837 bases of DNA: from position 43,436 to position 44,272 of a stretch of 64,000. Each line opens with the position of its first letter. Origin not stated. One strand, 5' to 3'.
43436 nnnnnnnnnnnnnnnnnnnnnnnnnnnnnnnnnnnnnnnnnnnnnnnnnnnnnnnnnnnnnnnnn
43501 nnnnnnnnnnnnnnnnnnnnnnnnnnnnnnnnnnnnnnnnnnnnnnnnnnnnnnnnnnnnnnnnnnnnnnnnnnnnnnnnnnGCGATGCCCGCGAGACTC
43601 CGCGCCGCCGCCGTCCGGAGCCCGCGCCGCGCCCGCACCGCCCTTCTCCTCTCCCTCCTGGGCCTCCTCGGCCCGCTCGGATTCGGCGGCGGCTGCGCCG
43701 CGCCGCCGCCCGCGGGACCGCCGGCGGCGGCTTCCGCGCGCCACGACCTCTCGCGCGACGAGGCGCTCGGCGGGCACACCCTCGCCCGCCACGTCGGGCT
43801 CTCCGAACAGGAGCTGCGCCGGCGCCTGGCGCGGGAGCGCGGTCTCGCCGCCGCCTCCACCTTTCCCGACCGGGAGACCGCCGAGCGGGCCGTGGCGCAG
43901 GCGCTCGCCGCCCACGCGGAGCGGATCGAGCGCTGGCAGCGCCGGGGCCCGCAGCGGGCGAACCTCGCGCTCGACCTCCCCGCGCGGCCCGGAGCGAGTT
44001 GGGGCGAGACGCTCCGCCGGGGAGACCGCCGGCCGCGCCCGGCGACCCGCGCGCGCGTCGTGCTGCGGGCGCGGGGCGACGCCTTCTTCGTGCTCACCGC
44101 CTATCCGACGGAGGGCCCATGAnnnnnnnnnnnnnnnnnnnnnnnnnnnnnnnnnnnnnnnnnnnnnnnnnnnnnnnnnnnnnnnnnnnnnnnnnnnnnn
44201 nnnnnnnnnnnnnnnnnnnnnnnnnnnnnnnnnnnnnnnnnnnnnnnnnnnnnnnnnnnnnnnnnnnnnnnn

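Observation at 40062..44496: Copper-efflux operon copZ-copA-corA extended by a lipoprotein RNase A-superfamily nuclease and an acidic putative immunity protein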

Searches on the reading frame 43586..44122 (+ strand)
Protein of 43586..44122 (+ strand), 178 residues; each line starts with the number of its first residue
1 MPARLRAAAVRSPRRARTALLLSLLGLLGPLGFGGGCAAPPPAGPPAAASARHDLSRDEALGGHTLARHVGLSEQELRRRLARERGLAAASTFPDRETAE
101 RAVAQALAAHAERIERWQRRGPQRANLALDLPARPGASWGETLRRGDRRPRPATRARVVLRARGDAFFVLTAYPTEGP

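Call 3: search_protein_families(library=pfam, proteins=[window:43586-44122:+], max_evalue=1)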
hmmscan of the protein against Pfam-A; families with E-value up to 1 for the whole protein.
window:43586-44122:+ (178 aa): 3 families
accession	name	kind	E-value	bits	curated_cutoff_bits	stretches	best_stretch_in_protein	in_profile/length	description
PF18431.6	RNAse_A_bac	-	6.9e-28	98.2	27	1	63-174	1-113/113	Bacterial CdiA-CT RNAse A domain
PF13404.12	HTH_AsnC-type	-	0.0059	16.8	27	1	65-83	22-40/42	AsnC-type helix-turn-helix domain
PF12867.12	DinB_2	-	0.3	12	24.8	1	67-123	36-89/128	DinB superfamily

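Call 7: find_homologous_proteins(query=window:43586-44122:+, max_evalue=0.001)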
Query window:43586-44122:+ (178 aa): 159 proteins with E <= 0.001 among 8000 candidates; the best 120 are listed.
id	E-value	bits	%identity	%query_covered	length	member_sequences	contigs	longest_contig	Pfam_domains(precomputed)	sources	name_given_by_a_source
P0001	6.2e-104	363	99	100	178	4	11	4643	PF18431.7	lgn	-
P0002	8.0e-70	252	86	72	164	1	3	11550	PF18431.7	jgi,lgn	-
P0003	1.7e-65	238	86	71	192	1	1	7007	PF18431.7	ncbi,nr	ncbi:MAG TPA: RNase A-like domain-containing protein [Thermoanaerobaculia bacterium]|nr:RNase A-like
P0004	2.0e-58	215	71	90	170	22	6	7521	PF18431.7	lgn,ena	-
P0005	4.4e-40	155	61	76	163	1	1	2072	PF18431.7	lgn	-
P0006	1.4e-39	154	62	79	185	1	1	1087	PF18431.7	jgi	jgi:hypothetical protein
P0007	2.9e-38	149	63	75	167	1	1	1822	PF18431.7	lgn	-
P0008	1.6e-37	147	65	70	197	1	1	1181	PF18431.7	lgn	-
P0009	4.3e-37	145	65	70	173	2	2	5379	PF18431.7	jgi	jgi:hypothetical protein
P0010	1.2e-36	144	61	72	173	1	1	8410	PF18431.7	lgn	-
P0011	2.6e-36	143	58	80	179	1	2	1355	PF18431.7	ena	-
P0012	8.2e-36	141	62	71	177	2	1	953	PF18431.7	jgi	jgi:hypothetical protein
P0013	1.0e-34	138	49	90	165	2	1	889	PF18431.7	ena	-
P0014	3.4e-34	136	50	92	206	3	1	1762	PF18431.7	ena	-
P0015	2.6e-33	133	54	80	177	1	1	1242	PF18431.7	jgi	jgi:hypothetical protein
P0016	2.9e-33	133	60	66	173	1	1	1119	PF18431.7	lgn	-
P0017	5.3e-33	132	51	90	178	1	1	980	PF18431.7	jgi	jgi:Bacterial CdiA-CT RNAse A domain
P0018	6.3e-33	132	61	70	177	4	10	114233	PF18431.7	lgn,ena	-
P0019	1.2e-32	131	58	76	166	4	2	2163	PF18431.7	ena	-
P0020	1.4e-32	131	60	73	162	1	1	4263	PF18431.7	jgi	-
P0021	2.3e-32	130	58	74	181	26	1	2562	PF18431.7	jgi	-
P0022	2.3e-32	130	59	66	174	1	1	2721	PF18431.7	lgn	-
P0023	3.5e-32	129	50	84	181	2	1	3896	PF18431.7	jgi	jgi:hypothetical protein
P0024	4.4e-32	129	60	74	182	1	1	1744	PF18431.7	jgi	-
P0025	5.1e-32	129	49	90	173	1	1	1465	PF18431.7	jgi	-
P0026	5.7e-32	129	49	93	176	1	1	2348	PF18431.7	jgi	jgi:hypothetical protein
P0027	7.2e-32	128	56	69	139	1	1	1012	PF18431.7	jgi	-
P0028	1.4e-31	128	55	72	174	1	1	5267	PF18431.7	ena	-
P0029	1.5e-31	127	43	89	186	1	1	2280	PF18431.7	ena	-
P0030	1.8e-31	127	51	84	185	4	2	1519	PF18431.7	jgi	jgi:hypothetical protein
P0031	2.8e-31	127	52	78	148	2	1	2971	PF18431.7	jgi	-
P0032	2.9e-31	127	56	74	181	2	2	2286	PF18431.7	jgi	jgi:type IV secretory pathway TrbD component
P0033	3.3e-31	126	52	87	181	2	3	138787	PF18431.7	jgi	-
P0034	4.0e-31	126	50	84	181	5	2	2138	PF18431.7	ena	-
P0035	4.3e-31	126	57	77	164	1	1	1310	PF18431.7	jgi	jgi:hypothetical protein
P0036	4.7e-31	126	49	90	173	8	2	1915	PF18431.7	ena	-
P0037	5.5e-31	126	57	69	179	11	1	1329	PF18431.7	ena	-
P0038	6.0e-31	125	56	77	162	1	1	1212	PF18431.7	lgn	-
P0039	6.4e-31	125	47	90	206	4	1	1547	PF18431.7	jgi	jgi:hypothetical protein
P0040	8.1e-31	125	50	90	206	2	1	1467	PF18431.7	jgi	jgi:Bacterial CdiA-CT RNAse A domain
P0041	8.3e-31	125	48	89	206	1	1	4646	PF18431.7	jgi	jgi:hypothetical protein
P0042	1.0e-30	125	58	70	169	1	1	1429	PF18431.7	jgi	jgi:hypothetical protein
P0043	1.0e-30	125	46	92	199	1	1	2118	PF18431.7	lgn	-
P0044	1.1e-30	125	52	72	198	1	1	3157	PF18431.7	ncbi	-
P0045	1.3e-30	124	57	71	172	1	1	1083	PF18431.7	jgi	-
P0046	1.5e-30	124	49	90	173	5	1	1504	PF18431.7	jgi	jgi:Bacterial CdiA-CT RNAse A domain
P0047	1.7e-30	124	56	74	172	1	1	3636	PF18431.7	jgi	jgi:hypothetical protein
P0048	2.3e-30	124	51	84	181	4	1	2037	PF18431.7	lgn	-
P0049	2.3e-30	124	54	75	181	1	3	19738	PF18431.7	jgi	jgi:hypothetical protein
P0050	2.3e-30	124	56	70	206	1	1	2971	PF18431.7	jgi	jgi:hypothetical protein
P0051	3.5e-30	123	49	93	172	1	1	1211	PF18431.7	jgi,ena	-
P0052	3.9e-30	123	47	89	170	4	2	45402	PF18431.7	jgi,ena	-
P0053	4.8e-30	123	57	71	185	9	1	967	PF18431.7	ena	-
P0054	4.8e-30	123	48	80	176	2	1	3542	PF18431.7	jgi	jgi:hypothetical protein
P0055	5.3e-30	122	49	90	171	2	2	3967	PF18431.7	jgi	jgi:hypothetical protein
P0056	6.6e-30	122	49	90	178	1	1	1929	PF18431.7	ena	-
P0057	8.4e-30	122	49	85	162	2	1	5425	PF18431.7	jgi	jgi:Bacterial CdiA-CT RNAse A domain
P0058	8.5e-30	122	55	75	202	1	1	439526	PF18431.7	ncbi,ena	-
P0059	9.2e-30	122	47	90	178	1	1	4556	PF18431.7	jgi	jgi:hypothetical protein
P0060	9.8e-30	122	52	79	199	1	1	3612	PF18431.7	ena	-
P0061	1.0e-29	122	49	90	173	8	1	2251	PF18431.7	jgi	-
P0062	1.0e-29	121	47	88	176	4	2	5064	PF18431.7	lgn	-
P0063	1.1e-29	121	49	90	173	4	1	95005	PF18431.7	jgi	jgi:Bacterial CdiA-CT RNAse A domain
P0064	1.3e-29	121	55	75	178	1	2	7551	PF18431.7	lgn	-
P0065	1.5e-29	121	50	78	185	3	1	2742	PF18431.7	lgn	-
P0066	1.8e-29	121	48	94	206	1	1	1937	PF18431.7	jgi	jgi:hypothetical protein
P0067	2.1e-29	120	56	65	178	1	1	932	PF18431.7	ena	-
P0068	2.2e-29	120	47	90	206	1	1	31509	PF18431.7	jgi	jgi:Bacterial CdiA-CT RNAse A domain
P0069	2.4e-29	120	54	69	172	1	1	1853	PF18431.7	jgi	jgi:hypothetical protein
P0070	3.4e-29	120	48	90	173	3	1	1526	PF18431.7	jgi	-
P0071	3.7e-29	120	59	73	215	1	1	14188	PF18431.7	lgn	-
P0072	4.7e-29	119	57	69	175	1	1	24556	PF18431.7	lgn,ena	-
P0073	6.1e-29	119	49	89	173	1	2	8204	PF18431.7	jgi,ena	jgi:hypothetical protein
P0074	6.2e-29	119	55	65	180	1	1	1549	PF18431.7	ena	-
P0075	7.9e-29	119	52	70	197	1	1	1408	PF18431.7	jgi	jgi:hypothetical protein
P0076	8.2e-29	119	52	75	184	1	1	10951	PF18431.7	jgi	jgi:toxin YxiD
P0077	9.5e-29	118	53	69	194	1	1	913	PF18431.7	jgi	jgi:Bacterial CdiA-CT RNAse A domain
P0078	1.2e-28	118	49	75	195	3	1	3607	PF18431.7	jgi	jgi:hypothetical protein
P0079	1.4e-28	118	46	96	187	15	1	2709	PF18431.7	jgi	jgi:hypothetical protein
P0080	1.6e-28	118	51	76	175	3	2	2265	PF18431.7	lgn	-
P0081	1.7e-28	118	56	68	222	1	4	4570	PF18431.7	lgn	-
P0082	2.0e-28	117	52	69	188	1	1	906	PF18431.7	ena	-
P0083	2.0e-28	117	48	92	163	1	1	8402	PF18431.7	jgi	jgi:hypothetical protein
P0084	2.0e-28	117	47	92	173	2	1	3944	PF18431.7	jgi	jgi:Bacterial CdiA-CT RNAse A domain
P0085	2.2e-28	117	56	65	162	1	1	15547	PF18431.7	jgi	jgi:hypothetical protein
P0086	2.3e-28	117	48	90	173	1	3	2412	PF18431.7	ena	-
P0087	3.9e-28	116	52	74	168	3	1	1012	PF18431.7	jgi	jgi:hypothetical protein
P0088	4.3e-28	116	48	90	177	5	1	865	PF18431.7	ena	-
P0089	4.6e-28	116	53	78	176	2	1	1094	PF18431.7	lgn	-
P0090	8.4e-28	115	53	74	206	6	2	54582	PF18431.7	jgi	jgi:hypothetical protein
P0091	9.4e-28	115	52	69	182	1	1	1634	PF18431.7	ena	-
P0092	1.5e-27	114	43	78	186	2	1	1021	PF18431.7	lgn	-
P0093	1.5e-27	114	47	90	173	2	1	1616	PF18431.7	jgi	jgi:hypothetical protein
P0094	1.5e-27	114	59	69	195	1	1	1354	PF18431.7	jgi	jgi:hypothetical protein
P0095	1.6e-27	114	47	81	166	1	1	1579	PF18431.7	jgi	jgi:hypothetical protein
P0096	1.6e-27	114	56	70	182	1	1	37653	PF18431.7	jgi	jgi:hypothetical protein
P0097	1.8e-27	114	58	69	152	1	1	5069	PF18431.7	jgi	jgi:hypothetical protein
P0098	2.0e-27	114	51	78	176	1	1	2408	PF18431.7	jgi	jgi:hypothetical protein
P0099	2.0e-27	114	46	86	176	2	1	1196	PF18431.7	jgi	jgi:hypothetical protein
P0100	2.5e-27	114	50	65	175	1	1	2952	PF18431.7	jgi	jgi:hypothetical protein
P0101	4.0e-27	113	54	71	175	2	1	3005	PF18431.7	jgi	jgi:hypothetical protein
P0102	4.7e-27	113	50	82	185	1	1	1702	PF18431.7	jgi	jgi:hypothetical protein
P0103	4.7e-27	113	53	72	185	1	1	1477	PF18431.7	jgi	jgi:hypothetical protein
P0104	5.1e-27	113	52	69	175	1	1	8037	PF18431.7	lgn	-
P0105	5.3e-27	113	49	79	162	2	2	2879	PF18431.7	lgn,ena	-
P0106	5.6e-27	113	50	78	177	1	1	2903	PF18431.7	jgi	jgi:hypothetical protein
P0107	1.0e-26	112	50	79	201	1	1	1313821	PF18431.7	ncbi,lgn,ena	-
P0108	1.1e-26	112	52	69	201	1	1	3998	PF18431.7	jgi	jgi:hypothetical protein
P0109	1.3e-26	111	54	79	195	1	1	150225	PF18431.7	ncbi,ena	-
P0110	2.0e-26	111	51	73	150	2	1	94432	PF18431.7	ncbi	ncbi:MAG: RNase A-like domain-containing protein [Vicinamibacterales bacterium]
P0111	2.0e-26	111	51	75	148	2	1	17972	PF18431.7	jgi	jgi:hypothetical protein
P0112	2.2e-26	111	47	81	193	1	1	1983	PF18431.7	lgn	-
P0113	3.2e-26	110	45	87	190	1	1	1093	PF18431.7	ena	-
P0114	3.5e-26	110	52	69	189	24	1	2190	PF18431.7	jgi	-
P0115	4.3e-26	110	52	69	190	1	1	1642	PF18431.7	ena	-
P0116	6.0e-26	109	50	76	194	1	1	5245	PF18431.7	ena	-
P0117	7.5e-26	109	55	69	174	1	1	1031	PF18431.7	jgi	jgi:hypothetical protein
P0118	7.6e-26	109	52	70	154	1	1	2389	PF18431.7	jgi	jgi:hypothetical protein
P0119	8.5e-26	109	51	76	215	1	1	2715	PF18431.7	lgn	-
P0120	1.0e-25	108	53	79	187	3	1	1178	PF18431.7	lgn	-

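Call 8: search_protein_families(library=ncbifam, proteins=[window:43586-44122:+], max_evalue=1)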
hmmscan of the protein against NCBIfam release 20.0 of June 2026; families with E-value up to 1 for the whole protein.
window:43586-44122:+ (178 aa): 1 family
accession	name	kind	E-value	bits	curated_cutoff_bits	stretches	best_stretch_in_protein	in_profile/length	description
NF041883.1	RNase_A_lipo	exception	3.2e-12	46.8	200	1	62-121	53-111/168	RNase A-like domain-containing lipoprotein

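Call 12: find_related_loci(query=A1, collection=genome_contigs, flank=8000)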
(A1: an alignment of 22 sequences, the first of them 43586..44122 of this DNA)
Query A1 (178 aa) in genome_contigs; peptide patterns used: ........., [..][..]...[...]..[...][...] (x = any residue, [..] = any of these).
196 stretches matched a pattern; 171 encode a relative of the query (tblastn E <= 1e-3); the best 80 are kept; 80 distinct loci.
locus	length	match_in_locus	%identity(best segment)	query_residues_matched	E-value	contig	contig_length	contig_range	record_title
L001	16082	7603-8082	69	15-177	1e-57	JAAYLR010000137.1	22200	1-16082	MAG: Acidobacteria bacterium isolate AS16jrsBPLL_26 18852_AS16, whole genome shotgun sequence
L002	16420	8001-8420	54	34-174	2e-38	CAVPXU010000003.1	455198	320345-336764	MAG: Candidatus Acidoferrales bacterium isolate MFD00008.bin.1.15 genome assembly, contig: contig_102455, whole genome s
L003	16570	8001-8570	48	3-177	2e-38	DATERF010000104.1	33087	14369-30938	MAG TPA_asm: Candidatus Acidoferrum sp. isolate SMAG_U9066 k141_62900, whole genome shotgun sequence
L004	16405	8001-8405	55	39-174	9e-38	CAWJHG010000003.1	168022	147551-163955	MAG: Candidatus Acidoferrales bacterium isolate MFD01689.bin.1.7 genome assembly, contig: contig_26112, whole genome sho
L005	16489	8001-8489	50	19-174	2e-37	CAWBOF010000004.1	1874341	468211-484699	MAG: Candidatus Acidoferrales bacterium isolate MFD01248.bin.2.23 genome assembly, contig: contig_12979, whole genome sh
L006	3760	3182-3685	47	15-174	3e-37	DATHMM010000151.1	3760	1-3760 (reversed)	MAG TPA_asm: Candidatus Sulfotelmatobacter sp. isolate SMAG_U12632 k141_3069954, whole genome shotgun sequence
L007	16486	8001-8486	48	24-174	4e-36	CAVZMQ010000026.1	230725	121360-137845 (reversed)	MAG: Candidatus Acidoferrales bacterium isolate MFD02248.bin.1.139 genome assembly, contig: contig_62257, whole genome s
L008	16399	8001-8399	51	43-174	1e-35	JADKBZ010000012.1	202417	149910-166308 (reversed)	MAG: Holophagales bacterium isolate OdNE_18-Q3-R46-58_BATAC.193 tig00006483-10-2018100, whole genome shotgun sequence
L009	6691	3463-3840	54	50-176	1e-35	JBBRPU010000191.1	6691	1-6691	MAG: Candidatus Acidiferrales bacterium isolate metawrap_la1_102 W_la1_102_k141_2164393L_6691_cov_16.4947, whole genome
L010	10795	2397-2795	55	43-176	2e-34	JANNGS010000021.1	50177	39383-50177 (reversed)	MAG: Thermoanaerobaculia bacterium isolate SOY_6_C_metabat_392 SOY_6_C_k141_2041615, whole genome shotgun sequence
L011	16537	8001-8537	44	15-176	3e-35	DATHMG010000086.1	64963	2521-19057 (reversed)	MAG TPA_asm: Candidatus Acidoferrum sp. isolate SMAG_U12626 k141_1619135, whole genome shotgun sequence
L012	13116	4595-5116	46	9-174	2e-34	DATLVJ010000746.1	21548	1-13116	MAG TPA_asm: Candidatus Limnocylindrales bacterium isolate SMAG_U13189 k141_33296, whole genome shotgun sequence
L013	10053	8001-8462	50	35-174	1e-34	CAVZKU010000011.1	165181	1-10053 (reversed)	MAG: Candidatus Acidoferrales bacterium isolate MFD05377.bin.2.47 genome assembly, contig: contig_10794, whole genome sh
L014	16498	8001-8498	47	19-174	2e-34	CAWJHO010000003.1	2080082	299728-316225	MAG: uncultured Acidobacteriota bacterium isolate MFD03323.bin.1.136 genome assembly, contig: contig_32425, whole genome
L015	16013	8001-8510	48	15-177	3e-36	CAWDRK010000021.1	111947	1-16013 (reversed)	MAG: Candidatus Acidoferrales bacterium isolate MFD05377.bin.2.18 genome assembly, contig: contig_32217, whole genome sh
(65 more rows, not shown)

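Call 16: find_encoding_contigs(protein=P0002, flank=8000, max_places=3)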
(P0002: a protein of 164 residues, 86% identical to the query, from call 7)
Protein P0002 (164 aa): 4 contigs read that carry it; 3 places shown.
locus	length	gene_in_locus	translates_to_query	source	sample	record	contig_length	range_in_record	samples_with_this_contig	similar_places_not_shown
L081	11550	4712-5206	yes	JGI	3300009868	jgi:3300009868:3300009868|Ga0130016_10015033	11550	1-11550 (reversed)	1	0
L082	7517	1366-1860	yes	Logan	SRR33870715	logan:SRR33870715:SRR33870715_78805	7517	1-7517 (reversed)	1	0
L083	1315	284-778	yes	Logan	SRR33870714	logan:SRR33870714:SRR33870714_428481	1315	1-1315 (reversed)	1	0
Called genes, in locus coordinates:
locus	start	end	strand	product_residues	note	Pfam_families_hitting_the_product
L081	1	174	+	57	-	?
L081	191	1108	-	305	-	PF00892:EamA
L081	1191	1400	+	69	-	PF00403:HMA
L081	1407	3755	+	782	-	PF00403:HMA, PF00122:E1-E2_ATPase, PF00702:Hydrolase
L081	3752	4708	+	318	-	PF01544:CorA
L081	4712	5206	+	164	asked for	PF18431:RNAse_A_bac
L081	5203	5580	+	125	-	-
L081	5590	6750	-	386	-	PF07228:SpoIIE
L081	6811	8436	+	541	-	PF00342:PGI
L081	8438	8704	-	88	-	-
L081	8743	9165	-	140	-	PF00334:NDK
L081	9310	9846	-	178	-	PF00578:AhpC-TSA, PF08534:Redoxin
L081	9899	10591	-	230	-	PF03575:Peptidase_S51 (weak)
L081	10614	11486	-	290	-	PF02629:CoA_binding, PF13607:Succ_CoA_lig, PF00549:Ligase_CoA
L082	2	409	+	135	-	?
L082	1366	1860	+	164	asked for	PF18431:RNAse_A_bac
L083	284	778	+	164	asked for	PF18431:RNAse_A_bac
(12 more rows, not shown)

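Call 17: find_encoding_contigs(protein=P0004, flank=8000, max_places=3)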
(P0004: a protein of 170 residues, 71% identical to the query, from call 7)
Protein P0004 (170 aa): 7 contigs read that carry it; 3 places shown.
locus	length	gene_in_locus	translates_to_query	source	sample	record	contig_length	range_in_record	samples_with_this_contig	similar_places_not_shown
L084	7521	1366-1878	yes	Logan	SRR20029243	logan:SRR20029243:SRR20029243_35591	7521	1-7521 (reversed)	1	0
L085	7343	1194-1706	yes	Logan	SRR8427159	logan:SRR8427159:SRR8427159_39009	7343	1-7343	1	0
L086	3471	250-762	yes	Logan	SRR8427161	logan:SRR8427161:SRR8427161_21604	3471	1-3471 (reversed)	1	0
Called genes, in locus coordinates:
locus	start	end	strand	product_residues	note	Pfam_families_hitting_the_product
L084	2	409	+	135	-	?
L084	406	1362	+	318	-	PF01544:CorA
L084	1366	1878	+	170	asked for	PF18431:RNAse_A_bac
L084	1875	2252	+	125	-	-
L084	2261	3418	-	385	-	PF07228:SpoIIE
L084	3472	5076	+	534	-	PF00342:PGI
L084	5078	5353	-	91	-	-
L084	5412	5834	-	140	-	PF00334:NDK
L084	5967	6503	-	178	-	PF00578:AhpC-TSA, PF08534:Redoxin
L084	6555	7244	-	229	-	PF03575:Peptidase_S51 (weak)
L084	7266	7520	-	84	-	?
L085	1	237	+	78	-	?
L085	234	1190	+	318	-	PF01544:CorA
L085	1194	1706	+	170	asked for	PF18431:RNAse_A_bac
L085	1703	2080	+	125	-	-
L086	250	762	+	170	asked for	PF18431:RNAse_A_bac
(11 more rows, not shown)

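Call 18: find_encoding_contigs(protein=P0018, flank=8000, max_places=2)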
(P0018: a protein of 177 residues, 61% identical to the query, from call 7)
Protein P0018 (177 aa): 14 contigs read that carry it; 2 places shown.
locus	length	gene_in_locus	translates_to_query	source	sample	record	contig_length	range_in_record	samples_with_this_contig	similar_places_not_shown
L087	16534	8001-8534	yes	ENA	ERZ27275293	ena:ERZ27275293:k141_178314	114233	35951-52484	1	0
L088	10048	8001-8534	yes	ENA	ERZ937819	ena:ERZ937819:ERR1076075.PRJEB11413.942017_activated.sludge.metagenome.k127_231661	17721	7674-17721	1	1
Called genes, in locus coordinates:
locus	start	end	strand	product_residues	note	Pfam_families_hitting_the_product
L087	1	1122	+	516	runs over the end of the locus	PF01039:Carboxyl_trans, PF03255:ACCA, PF06833:MdcE (weak)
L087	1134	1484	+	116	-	-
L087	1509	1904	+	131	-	PF25973:BSH_CzcB (faint), PF25917:BSH_RND (faint), PF00364:Biotin_lipoyl, PF25984:BSH_YknX (faint)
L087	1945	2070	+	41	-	-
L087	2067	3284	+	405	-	PF03977:OAD_beta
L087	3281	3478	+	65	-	-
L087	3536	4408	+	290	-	-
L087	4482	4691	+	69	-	PF00403:HMA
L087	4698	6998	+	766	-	PF00403:HMA, PF00122:E1-E2_ATPase, PF00702:Hydrolase, PF08282:Hydrolase_3 (faint)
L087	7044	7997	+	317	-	PF01544:CorA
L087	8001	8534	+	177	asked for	PF18431:RNAse_A_bac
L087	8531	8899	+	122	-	PF18593:CdiI_2 (faint)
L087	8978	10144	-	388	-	PF07228:SpoIIE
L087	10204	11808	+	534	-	PF00342:PGI (weak)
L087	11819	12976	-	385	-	-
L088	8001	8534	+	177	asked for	PF18431:RNAse_A_bac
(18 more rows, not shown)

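Call 19: find_encoding_contigs(protein=P0058, flank=8000, max_places=2)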
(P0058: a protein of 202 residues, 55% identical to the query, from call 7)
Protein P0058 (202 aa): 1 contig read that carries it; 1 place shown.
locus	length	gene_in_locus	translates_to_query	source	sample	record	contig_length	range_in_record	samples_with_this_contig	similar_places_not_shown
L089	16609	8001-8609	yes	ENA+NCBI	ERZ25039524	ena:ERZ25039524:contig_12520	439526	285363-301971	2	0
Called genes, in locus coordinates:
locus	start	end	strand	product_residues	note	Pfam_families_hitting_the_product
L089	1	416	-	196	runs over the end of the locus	PF07638:Sigma70_ECF, PF08281:Sigma70_r4_2, PF04545:Sigma70_r4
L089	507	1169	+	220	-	-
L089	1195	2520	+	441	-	PF00375:SDF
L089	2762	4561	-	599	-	PF20695:UbiD_N, PF01977:UbiD, PF20696:UbiD_C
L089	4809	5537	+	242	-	PF00849:PseudoU_synth_2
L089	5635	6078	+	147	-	-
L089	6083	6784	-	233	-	PF13489:Methyltransf_23, PF00891:Methyltransf_2 (weak), PF02475:TRM5-TYW2_MTfase (weak), PF01209:Ubie_methyltran, PF13847:Methyltransf_31, PF08241:Methyltransf_11, PF08242:Methyltransf_12, PF13649:Methyltransf_25, +4 more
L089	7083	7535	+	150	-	-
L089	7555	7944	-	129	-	PF01253:SUI1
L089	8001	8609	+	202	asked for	PF18431:RNAse_A_bac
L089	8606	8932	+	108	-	PF18593:CdiI_2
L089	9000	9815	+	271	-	PF13191:AAA_16 (weak), PF00005:ABC_tran, PF13173:AAA_14 (faint), PF13401:AAA_22 (faint), PF13304:AAA_21 (weak)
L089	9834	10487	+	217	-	PF04831:POPDC1-3, PF00027:cNMP_binding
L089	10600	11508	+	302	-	PF00034:Cytochrom_C (faint), PF13442:Cytochrome_CBB3 (weak)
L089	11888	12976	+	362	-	PF00793:DAHP_synth_1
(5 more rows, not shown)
